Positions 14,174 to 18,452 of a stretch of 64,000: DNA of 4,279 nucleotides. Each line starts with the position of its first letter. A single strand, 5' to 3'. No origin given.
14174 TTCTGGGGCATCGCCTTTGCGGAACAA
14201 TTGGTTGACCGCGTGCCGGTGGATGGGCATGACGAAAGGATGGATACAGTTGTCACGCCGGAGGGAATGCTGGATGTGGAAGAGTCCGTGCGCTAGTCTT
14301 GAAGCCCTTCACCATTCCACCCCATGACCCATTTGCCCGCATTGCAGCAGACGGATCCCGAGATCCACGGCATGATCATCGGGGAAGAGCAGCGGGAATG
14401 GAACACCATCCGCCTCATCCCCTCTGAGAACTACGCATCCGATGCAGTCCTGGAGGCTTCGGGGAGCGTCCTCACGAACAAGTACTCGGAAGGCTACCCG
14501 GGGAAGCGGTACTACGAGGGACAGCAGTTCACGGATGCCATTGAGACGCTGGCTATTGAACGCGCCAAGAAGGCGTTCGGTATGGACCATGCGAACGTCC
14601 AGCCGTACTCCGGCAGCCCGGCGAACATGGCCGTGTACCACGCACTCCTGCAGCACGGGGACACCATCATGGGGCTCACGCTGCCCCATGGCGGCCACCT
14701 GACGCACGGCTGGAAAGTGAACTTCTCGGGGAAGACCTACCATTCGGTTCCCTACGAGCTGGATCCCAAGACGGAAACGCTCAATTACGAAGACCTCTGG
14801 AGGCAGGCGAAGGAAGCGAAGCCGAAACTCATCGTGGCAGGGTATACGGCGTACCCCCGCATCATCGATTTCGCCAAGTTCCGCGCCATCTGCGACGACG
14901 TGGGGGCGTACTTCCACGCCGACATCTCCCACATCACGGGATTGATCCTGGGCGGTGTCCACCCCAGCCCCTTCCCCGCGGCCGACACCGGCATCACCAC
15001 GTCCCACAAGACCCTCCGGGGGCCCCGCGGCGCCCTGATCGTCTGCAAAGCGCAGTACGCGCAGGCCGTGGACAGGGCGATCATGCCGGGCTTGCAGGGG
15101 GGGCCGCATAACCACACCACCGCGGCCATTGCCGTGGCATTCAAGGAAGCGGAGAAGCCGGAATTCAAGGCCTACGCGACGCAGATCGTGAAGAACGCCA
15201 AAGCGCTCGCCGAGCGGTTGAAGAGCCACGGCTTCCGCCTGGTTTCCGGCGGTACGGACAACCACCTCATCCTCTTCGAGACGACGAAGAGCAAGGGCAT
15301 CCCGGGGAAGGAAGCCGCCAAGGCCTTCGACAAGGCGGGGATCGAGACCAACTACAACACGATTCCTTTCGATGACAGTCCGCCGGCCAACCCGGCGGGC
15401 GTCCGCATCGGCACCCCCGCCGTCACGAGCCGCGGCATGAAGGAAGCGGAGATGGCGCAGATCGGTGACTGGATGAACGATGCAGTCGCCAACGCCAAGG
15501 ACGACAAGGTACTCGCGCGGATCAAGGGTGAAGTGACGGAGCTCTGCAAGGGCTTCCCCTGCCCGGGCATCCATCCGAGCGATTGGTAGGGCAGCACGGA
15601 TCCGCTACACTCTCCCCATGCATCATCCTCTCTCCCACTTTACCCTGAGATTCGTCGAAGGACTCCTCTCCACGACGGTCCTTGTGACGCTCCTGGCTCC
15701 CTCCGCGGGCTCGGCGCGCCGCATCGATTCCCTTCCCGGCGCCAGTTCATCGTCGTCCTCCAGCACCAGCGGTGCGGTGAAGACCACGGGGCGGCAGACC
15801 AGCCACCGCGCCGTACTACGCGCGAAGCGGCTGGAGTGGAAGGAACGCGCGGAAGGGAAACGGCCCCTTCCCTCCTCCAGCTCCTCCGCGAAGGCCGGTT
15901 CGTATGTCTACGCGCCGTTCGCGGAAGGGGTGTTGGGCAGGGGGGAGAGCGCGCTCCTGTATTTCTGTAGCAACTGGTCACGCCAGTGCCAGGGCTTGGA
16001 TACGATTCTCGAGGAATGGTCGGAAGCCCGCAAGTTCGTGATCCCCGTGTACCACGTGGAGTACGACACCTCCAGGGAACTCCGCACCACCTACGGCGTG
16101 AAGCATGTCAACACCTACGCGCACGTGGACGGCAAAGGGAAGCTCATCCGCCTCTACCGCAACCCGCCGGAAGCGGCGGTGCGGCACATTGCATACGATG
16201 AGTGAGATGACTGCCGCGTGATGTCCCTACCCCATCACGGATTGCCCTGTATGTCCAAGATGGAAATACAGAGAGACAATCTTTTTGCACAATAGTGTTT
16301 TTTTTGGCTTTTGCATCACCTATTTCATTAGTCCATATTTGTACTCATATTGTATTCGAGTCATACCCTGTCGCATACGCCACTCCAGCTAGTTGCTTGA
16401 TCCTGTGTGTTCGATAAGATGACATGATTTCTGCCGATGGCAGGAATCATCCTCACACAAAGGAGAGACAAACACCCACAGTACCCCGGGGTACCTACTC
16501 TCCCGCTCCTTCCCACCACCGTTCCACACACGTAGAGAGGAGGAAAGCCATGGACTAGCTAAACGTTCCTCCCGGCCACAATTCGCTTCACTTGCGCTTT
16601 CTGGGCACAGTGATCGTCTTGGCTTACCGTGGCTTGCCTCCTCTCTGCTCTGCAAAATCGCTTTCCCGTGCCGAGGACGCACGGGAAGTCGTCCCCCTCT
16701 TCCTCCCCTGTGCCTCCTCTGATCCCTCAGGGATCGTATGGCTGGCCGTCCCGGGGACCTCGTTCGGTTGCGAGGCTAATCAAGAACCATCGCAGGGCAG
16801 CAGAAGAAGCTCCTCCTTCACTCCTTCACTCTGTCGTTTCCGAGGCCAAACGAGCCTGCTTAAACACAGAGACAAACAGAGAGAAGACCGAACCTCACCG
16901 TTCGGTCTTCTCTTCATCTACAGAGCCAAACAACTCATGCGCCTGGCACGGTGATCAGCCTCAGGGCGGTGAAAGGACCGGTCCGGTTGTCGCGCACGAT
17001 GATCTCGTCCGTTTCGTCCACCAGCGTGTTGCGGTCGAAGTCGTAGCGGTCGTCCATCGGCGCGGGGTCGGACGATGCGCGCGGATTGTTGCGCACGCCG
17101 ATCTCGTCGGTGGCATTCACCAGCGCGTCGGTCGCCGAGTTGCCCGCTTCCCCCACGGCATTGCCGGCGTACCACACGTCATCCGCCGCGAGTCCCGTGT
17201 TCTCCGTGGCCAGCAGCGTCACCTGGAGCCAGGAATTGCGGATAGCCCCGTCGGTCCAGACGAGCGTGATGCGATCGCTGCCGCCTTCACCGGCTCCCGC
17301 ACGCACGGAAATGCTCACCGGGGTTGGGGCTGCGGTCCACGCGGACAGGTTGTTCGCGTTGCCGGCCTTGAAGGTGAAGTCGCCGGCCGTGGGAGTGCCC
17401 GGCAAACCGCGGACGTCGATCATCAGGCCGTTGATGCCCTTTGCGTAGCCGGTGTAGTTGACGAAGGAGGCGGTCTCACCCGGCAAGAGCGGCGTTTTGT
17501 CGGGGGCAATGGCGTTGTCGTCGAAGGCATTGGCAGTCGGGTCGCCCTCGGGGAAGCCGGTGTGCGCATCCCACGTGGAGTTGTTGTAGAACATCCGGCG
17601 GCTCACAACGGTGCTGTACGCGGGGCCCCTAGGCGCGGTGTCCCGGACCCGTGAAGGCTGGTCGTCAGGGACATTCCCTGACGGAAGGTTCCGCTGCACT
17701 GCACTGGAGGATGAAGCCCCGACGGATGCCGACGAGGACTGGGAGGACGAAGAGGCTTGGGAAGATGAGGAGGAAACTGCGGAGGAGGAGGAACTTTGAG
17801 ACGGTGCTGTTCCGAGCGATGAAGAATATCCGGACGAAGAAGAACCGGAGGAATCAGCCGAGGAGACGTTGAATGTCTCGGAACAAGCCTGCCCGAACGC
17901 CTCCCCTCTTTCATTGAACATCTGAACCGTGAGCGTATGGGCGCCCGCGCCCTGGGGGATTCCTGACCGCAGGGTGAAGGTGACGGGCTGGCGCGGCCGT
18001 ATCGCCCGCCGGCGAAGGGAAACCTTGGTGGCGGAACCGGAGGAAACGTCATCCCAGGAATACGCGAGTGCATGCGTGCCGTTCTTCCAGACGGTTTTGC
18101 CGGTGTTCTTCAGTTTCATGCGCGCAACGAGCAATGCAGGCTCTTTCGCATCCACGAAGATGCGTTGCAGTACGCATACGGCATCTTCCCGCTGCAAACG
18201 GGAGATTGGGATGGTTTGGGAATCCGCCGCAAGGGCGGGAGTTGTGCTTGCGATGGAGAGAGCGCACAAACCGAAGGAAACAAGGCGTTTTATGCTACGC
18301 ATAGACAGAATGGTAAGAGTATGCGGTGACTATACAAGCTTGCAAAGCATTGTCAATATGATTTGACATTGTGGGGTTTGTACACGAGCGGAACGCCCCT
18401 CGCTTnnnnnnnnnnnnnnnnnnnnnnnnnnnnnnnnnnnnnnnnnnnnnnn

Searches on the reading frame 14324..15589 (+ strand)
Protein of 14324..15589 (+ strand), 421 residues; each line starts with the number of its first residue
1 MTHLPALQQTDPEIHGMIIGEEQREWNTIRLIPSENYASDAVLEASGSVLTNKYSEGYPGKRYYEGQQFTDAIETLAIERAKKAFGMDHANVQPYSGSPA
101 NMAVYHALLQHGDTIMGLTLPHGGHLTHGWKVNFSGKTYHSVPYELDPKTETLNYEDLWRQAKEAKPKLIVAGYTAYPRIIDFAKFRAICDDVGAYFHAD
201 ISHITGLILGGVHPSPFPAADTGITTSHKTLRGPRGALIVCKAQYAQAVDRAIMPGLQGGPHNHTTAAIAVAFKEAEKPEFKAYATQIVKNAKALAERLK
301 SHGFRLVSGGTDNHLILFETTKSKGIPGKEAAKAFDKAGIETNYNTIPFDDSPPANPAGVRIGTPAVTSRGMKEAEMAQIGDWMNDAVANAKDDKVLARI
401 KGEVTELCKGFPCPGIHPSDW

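Call 13: search_protein_families(library=pfam, proteins=[window:14324-15589:+], max_evalue=0.01)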
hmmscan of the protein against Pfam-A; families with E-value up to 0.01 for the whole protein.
window:14324-15589:+ (421 aa): 2 families
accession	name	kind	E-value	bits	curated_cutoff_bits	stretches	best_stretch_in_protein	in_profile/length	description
PF00464.25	SHMT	-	1.2e-152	508.6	27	1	7-384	1-399/399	Serine hydroxymethyltransferase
PF00155.27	Aminotran_1_2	-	5.8e-05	22.9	19.7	1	232-375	224-357/361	Aminotransferase class I and II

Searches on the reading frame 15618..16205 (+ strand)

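Call 13: search_protein_families(library=pfam, proteins=[window:15618-16205:+], max_evalue=0.01)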
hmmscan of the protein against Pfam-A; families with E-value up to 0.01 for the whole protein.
window:15618-16205:+ (195 aa): 1 family
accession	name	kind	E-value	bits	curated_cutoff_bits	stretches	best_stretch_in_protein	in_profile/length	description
PF00085.26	Thioredoxin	-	0.00029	21.2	23.5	1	101-166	10-75/103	Thioredoxin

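Call 68: search_protein_families(library=ncbifam, proteins=[window:15618-16205:+], max_evalue=0.01)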
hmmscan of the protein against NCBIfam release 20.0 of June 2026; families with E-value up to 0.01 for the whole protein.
window:15618-16205:+ (195 aa): 1 family
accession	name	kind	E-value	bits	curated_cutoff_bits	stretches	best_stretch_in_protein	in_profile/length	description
TIGR01068.1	thioredoxin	equivalog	0.00086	19.4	96.8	1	105-166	10-71/101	thioredoxin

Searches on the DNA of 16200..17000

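Call 66: search_rna_families(source=window, start=16200, end=17000, threshold=evalue, max_evalue=10)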
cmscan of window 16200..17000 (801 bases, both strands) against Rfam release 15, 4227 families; matches with E-value up to 10: 6.
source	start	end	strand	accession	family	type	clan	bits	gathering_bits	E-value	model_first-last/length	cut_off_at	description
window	16797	16916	+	RF00506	Thr_leader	Cis-reg; leader;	-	28.4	55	0.004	1-118/118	no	Threonine operon leader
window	16273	16376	-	RF02155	NCRUPAR_2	Gene; lncRNA;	-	23.5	80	2.8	1-99/99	no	Non-protein coding RNA, upstream of F2R/PAR1 conserved region 2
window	16529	16651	+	RF03629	mir-641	Gene; miRNA;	-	20.1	100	0.51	1-98/98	no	mir-641 microRNA precursor family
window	16589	16758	-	RF00461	IRES_VEGF_A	Cis-reg; IRES;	-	16.9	160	0.19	1-308/308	no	Vascular endothelial growth factor (VEGF) IRES A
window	16762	16782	-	RF01122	sR39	Gene; snRNA; snoRNA; CD-box;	-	12.1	50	2.7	36-56/56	no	Small nucleolar RNA sR39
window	16891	16921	-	RF01134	sR30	Gene; snRNA; snoRNA; CD-box;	-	11.8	38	3.2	1-57/57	no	Small nucleolar RNA sR30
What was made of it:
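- On Any Rfam 15 family (4227 covariance models, including OLE, ROOL, GOLLD, HEARO, raiA, RNase P, 6S, tmRNA, SRP and the known ribozymes): The best hit for copy 1 is Thr_leader, 28 bits against a threshold of 55, on the terminator (call 66).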

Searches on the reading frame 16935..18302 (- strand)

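Call 13: search_protein_families(library=pfam, proteins=[window:16935-18302:-], max_evalue=0.01)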
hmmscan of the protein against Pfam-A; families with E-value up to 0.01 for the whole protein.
window:16935-18302:- (455 aa): 1 family
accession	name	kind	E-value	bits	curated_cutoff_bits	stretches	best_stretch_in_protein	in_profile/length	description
PF16158.11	N_BRCA1_IG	-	0.00016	22.6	28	1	63-139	19-101/108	Ig-like domain from next to BRCA1 gene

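Call 68: search_protein_families(library=ncbifam, proteins=[window:16935-18302:-], max_evalue=0.01)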
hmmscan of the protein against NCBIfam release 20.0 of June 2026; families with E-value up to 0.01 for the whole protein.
window:16935-18302:- (455 aa): 1 family
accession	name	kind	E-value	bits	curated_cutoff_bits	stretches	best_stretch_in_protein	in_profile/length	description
NF033849.1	ser_rich_anae_1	subfamily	3.9e-05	21.2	650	1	123-204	296-379/1163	serine-rich protein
